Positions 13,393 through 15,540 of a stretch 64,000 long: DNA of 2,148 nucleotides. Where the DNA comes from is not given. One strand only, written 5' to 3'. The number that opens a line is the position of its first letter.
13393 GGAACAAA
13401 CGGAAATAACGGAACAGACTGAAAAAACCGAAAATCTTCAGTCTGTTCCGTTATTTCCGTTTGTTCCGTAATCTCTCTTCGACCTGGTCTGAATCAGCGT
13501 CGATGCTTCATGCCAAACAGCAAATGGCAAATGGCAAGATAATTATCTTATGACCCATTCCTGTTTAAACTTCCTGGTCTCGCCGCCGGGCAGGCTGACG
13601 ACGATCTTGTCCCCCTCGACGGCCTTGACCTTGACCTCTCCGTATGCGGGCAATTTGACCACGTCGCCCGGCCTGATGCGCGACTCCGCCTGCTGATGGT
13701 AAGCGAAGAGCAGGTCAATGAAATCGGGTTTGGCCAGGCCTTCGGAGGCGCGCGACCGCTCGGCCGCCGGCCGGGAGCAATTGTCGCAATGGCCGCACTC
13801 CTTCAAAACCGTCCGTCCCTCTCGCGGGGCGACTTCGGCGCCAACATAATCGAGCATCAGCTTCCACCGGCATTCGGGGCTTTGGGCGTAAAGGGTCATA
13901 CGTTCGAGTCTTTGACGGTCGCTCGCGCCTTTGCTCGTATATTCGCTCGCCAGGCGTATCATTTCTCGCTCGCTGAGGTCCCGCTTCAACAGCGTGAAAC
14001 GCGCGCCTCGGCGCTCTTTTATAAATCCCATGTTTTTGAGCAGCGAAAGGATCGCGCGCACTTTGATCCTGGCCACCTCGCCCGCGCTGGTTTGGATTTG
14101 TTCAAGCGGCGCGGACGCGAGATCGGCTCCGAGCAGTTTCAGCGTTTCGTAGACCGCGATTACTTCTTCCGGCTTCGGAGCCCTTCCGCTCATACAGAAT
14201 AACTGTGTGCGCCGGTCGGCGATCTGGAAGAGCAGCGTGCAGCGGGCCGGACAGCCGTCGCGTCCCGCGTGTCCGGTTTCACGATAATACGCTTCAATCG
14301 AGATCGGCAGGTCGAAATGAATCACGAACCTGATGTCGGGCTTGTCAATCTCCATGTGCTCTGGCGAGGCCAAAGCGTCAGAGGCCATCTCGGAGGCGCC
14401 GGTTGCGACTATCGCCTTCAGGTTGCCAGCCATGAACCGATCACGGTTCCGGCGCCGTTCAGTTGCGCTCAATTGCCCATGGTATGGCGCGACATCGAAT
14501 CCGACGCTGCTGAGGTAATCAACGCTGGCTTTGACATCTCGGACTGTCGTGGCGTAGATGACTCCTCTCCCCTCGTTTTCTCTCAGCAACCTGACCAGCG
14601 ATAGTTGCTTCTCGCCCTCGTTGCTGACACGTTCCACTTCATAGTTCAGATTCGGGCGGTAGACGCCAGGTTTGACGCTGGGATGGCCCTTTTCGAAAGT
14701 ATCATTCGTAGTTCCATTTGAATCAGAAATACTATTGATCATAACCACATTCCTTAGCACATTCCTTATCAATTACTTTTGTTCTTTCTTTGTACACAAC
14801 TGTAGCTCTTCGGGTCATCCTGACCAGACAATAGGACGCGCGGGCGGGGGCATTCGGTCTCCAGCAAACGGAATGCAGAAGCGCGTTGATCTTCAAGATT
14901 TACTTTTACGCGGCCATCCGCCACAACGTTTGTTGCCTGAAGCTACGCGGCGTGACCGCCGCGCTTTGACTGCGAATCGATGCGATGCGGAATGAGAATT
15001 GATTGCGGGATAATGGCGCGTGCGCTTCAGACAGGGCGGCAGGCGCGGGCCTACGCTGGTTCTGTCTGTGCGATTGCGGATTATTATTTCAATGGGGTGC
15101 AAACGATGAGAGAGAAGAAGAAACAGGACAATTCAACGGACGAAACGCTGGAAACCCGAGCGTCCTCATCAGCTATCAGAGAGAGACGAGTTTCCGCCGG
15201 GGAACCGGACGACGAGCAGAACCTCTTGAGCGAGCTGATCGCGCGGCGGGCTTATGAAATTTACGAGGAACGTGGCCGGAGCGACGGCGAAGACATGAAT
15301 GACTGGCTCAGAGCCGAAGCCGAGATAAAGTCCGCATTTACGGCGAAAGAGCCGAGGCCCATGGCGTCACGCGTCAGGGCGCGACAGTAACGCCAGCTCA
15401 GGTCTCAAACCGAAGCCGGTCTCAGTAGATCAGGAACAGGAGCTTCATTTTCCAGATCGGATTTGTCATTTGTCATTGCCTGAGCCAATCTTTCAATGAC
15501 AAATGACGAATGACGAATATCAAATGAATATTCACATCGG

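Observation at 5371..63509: Window-wide class of hairpins whose arms are tandem arrays of 7-9-nt units ('periodic-arm hairpins')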

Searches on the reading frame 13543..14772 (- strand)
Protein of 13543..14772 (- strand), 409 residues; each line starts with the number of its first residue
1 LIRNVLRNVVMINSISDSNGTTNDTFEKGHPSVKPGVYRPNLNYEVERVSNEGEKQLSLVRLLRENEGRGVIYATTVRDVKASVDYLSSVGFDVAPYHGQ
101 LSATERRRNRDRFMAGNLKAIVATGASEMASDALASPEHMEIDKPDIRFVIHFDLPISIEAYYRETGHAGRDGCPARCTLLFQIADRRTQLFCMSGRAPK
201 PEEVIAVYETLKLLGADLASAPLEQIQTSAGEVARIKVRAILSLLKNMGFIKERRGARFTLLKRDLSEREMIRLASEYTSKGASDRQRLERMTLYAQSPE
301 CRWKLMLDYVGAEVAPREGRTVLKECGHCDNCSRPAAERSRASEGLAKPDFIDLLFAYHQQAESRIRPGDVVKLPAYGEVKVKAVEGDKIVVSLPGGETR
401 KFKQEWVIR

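Call 12: search_protein_families(library=pfam, proteins=[window:13543-14772:-])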
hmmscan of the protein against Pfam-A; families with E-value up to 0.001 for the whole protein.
window:13543-14772:- (409 aa): 2 families
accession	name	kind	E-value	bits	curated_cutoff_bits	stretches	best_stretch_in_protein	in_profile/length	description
PF00271.37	Helicase_C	-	2.8e-12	47.3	23.5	1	58-173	5-110/110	Helicase conserved C-terminal domain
PF16124.10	RecQ_Zn_bind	-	8.9e-09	36.4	25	1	270-332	9-65/66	RecQ zinc-binding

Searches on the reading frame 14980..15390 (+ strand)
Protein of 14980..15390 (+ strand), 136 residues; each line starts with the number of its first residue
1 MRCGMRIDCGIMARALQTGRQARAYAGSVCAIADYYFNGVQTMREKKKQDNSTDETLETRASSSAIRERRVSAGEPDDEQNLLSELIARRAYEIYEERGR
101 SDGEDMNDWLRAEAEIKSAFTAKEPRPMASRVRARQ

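Call 25: search_protein_families(library=pfam, proteins=[window:14980-15390:+])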
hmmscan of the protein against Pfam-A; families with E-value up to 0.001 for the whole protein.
window:14980-15390:+ (136 aa): 1 family
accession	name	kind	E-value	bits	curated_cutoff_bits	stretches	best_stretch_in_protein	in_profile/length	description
PF11154.13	DUF2934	-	8.7e-14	51.3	22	1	85-117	4-36/37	Protein of unknown function (DUF2934)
